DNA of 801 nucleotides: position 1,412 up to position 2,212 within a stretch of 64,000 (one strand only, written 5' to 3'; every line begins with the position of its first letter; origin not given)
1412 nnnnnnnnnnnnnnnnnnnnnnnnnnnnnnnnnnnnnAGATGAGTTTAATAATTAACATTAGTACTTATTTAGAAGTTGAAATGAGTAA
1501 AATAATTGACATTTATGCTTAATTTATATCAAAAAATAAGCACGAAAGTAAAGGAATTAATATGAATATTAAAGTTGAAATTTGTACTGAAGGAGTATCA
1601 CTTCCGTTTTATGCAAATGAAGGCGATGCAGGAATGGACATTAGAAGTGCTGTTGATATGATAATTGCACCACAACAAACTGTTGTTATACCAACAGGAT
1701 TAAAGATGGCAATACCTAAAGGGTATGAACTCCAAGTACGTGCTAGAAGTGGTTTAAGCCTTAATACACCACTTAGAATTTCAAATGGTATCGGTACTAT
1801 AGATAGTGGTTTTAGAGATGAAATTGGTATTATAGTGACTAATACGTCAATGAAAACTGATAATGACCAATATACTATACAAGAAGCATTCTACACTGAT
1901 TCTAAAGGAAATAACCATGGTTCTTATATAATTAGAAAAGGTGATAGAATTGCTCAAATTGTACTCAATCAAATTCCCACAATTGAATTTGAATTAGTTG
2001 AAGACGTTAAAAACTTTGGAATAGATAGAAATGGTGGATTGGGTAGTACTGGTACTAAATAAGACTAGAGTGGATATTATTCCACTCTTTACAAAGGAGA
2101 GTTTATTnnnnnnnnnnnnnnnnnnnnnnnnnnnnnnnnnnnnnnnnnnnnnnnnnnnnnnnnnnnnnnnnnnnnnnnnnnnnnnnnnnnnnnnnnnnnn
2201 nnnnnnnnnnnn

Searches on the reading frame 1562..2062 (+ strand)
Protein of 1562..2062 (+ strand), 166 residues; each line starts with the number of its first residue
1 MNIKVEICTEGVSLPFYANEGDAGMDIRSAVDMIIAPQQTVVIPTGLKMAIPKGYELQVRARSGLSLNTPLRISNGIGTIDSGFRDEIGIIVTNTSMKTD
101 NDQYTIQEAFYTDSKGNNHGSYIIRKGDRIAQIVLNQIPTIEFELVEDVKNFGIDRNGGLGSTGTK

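Call 14: search_protein_families(library=pfam, proteins=[window:1562-2062:+], max_evalue=0.001)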
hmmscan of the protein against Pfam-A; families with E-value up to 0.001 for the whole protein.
window:1562-2062:+ (166 aa): 1 family
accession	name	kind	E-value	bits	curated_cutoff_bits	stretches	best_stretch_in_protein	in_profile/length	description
PF00692.24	dUTPase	-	2.1e-19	70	22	2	13-98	4-86/129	dUTPase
